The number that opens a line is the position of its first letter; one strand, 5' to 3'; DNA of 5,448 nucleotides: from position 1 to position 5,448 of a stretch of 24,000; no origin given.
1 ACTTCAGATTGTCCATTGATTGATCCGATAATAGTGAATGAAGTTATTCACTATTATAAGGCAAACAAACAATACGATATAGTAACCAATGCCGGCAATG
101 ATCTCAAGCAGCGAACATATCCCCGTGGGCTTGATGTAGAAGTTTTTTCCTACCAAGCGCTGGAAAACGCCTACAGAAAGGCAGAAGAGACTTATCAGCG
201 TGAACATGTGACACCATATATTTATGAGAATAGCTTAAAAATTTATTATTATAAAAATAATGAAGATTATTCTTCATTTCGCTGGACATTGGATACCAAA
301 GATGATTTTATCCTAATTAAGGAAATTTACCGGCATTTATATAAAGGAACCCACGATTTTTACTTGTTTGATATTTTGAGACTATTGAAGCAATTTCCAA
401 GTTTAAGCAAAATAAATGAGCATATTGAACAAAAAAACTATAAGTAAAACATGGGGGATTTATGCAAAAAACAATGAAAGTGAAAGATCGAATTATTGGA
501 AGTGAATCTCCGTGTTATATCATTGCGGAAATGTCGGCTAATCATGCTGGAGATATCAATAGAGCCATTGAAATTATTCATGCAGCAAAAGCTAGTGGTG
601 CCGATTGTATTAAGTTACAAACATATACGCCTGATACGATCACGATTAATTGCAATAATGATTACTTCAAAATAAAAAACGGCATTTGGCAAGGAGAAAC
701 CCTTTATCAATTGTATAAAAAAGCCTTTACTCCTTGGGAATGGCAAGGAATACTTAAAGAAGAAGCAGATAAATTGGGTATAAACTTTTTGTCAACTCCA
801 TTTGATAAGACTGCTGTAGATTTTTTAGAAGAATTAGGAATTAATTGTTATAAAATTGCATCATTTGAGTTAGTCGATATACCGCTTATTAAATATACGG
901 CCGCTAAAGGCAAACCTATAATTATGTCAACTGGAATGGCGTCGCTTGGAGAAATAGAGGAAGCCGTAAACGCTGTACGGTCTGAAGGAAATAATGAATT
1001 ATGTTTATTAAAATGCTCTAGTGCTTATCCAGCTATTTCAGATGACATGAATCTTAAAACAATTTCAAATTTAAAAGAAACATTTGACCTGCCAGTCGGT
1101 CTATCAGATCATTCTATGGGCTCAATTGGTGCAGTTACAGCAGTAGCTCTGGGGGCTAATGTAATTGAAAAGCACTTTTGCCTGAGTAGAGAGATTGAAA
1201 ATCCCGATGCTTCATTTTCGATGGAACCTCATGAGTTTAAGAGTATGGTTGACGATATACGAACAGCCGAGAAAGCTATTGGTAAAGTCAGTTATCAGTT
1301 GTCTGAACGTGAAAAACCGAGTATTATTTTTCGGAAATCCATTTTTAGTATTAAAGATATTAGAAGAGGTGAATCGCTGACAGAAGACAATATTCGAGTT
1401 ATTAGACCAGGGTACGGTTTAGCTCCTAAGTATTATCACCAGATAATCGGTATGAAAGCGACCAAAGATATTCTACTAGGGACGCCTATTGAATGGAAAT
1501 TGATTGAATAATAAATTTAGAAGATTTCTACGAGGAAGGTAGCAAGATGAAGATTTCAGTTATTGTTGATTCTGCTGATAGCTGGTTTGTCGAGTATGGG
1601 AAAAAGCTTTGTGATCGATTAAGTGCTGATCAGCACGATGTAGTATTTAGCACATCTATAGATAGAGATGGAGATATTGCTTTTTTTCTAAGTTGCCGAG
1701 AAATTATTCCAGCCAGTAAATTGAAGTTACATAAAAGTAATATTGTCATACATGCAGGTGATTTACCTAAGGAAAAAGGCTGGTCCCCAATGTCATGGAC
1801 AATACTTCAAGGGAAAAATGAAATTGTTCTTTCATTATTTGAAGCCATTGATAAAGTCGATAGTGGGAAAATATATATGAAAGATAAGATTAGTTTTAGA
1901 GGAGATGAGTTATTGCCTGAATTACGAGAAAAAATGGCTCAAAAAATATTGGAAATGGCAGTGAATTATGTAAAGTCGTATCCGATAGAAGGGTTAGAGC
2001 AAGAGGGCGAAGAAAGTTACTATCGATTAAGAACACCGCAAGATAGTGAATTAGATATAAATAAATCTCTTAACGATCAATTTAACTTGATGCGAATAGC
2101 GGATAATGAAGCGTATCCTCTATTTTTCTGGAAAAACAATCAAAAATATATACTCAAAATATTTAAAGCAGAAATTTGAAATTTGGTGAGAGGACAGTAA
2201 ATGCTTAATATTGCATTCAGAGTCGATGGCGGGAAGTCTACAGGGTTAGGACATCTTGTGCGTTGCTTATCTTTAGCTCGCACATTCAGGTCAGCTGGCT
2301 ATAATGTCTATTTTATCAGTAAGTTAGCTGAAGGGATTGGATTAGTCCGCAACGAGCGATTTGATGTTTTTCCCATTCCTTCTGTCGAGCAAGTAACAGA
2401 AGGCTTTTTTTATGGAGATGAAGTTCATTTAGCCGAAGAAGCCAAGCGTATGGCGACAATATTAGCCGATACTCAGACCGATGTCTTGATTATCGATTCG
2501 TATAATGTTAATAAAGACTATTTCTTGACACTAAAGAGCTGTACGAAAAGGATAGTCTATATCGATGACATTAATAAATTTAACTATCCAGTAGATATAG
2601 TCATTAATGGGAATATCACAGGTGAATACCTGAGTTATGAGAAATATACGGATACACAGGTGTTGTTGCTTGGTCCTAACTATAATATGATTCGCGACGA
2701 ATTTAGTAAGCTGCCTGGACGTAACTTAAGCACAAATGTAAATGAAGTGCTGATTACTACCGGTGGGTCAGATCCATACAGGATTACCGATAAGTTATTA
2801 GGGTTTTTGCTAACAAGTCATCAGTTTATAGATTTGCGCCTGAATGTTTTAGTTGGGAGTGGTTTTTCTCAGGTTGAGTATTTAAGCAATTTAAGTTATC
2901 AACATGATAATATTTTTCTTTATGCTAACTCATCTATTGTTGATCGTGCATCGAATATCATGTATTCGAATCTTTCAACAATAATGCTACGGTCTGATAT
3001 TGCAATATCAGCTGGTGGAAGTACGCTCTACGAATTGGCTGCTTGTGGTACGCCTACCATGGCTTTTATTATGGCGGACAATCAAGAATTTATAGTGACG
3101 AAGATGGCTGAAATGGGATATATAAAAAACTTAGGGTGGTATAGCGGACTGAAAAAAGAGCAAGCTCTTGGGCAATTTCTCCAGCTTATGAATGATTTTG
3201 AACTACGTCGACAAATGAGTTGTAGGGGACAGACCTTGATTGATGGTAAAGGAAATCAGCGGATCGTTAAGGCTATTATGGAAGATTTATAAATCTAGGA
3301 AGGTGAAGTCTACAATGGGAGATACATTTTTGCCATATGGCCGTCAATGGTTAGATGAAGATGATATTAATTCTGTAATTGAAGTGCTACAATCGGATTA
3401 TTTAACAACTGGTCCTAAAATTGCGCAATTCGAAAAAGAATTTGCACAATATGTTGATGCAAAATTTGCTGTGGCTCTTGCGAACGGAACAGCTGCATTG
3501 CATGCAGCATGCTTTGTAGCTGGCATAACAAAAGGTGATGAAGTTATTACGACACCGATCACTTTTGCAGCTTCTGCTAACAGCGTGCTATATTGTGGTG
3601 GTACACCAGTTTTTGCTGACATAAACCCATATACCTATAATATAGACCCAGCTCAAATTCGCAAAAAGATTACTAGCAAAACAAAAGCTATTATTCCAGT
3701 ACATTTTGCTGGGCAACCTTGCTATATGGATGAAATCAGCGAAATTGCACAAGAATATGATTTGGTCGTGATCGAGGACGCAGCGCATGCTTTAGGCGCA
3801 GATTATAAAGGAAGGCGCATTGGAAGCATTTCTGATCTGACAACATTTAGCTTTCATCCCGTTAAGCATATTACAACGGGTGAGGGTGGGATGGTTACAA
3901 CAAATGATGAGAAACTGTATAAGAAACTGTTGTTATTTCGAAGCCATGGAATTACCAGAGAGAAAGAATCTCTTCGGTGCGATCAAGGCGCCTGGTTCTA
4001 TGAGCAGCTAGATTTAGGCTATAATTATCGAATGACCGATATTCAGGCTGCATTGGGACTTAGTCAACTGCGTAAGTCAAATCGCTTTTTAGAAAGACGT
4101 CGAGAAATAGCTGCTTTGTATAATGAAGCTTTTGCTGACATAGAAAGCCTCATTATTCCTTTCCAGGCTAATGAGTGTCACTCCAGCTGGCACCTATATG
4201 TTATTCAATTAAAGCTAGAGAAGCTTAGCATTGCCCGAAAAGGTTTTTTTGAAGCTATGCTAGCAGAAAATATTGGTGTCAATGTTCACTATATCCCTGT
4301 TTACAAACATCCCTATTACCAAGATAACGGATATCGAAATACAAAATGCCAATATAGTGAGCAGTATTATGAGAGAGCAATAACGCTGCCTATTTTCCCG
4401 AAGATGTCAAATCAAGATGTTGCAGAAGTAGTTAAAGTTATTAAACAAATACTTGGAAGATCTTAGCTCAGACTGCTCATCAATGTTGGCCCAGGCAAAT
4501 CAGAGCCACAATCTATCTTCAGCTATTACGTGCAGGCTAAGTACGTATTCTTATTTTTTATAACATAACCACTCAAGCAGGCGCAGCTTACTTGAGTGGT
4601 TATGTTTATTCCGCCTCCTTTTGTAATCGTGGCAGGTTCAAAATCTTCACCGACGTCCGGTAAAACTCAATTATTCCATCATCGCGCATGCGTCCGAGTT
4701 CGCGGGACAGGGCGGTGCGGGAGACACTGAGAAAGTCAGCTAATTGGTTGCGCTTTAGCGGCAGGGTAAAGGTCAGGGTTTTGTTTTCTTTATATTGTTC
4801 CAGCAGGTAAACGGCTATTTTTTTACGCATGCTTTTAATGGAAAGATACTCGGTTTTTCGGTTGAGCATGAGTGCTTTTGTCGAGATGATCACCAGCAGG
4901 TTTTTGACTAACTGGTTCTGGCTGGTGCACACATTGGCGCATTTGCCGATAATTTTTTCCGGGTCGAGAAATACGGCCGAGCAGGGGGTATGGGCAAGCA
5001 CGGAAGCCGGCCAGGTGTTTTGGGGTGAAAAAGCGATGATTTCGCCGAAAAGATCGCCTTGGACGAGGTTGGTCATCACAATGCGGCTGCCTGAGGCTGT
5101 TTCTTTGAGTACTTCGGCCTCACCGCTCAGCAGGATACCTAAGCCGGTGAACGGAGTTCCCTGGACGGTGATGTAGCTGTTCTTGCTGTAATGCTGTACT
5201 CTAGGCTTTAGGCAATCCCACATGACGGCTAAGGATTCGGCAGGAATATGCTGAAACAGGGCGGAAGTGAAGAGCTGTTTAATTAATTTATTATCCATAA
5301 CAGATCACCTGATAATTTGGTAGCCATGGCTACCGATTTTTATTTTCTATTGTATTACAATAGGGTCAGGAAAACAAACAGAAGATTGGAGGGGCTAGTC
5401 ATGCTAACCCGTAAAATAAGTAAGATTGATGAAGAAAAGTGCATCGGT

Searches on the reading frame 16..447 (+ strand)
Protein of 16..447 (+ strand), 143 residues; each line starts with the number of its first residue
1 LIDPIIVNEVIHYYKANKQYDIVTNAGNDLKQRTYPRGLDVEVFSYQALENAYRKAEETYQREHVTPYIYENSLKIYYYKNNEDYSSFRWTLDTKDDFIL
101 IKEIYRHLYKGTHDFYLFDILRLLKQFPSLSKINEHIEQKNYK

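Call 53: search_protein_families(library=pfam, proteins=[window:16-447:+], max_evalue=0.001)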
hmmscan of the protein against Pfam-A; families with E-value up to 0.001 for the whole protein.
window:16-447:+ (143 aa): 1 family
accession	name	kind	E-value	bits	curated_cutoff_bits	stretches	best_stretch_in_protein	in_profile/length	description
PF02348.25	CTP_transf_3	-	2.7e-05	24.5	22.6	1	4-91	104-185/217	Cytidylyltransferase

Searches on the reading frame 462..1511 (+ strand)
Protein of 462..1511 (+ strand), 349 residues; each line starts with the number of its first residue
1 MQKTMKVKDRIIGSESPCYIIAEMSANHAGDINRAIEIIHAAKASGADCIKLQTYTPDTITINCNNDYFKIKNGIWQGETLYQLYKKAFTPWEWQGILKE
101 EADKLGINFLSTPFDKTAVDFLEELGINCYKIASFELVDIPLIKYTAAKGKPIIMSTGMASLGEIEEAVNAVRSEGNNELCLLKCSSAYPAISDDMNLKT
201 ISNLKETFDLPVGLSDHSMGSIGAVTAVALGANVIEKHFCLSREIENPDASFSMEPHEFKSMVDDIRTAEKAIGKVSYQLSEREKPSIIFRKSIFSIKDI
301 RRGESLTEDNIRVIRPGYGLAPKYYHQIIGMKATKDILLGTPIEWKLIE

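Call 53: search_protein_families(library=pfam, proteins=[window:462-1511:+], max_evalue=0.001)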
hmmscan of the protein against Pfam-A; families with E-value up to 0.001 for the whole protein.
window:462-1511:+ (349 aa): 2 families
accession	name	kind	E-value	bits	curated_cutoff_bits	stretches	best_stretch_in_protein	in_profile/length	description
PF03102.20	NeuB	-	4e-92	308.5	22.1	1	38-276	1-239/241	NeuB family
PF08666.17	SAF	-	7.6e-12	46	21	1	293-348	3-62/63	SAF domain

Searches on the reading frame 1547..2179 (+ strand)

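Call 53: search_protein_families(library=pfam, proteins=[window:1547-2179:+], max_evalue=0.001)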
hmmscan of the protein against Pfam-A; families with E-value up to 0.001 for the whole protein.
window:1547-2179:+ (210 aa): 1 family
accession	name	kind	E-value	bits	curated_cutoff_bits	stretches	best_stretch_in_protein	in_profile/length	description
PF00551.24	Formyl_trans_N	-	2.6e-06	27.7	26.1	1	44-132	82-171/181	Formyl transferase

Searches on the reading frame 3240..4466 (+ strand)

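Call 53: search_protein_families(library=pfam, proteins=[window:3240-4466:+], max_evalue=0.001)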
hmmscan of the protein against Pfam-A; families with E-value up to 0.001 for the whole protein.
window:3240-4466:+ (408 aa): 4 families
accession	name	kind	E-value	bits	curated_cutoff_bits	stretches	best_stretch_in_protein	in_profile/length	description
PF01041.23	DegT_DnrJ_EryC1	-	5.2e-133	444.2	19.8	1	38-401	3-359/360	DegT/DnrJ/EryC1/StrS aminotransferase family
PF00155.27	Aminotran_1_2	-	7.7e-08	32.3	19.7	1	61-187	44-192/361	Aminotransferase class I and II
PF01212.27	Beta_elim_lyase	-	1.2e-05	25.2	27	1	58-303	31-270/288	Beta-eliminating lyase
PF01053.26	Cys_Met_Meta_PP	-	0.00043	19.4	27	0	58-185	51-178/381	Cys/Met metabolism PLP-dependent enzyme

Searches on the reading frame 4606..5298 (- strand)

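Call 53: search_protein_families(library=pfam, proteins=[window:4606-5298:-], max_evalue=0.001)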
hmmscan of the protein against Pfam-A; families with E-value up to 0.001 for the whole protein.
window:4606-5298:- (230 aa): 2 families
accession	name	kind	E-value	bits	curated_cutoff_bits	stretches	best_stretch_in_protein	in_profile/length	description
PF00027.35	cNMP_binding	-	2.7e-15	56.5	27.5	1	35-117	2-83/89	Cyclic nucleotide-binding domain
PF13545.12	HTH_Crp_2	-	8e-15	55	27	1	160-227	2-69/70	Crp-like helix-turn-helix domain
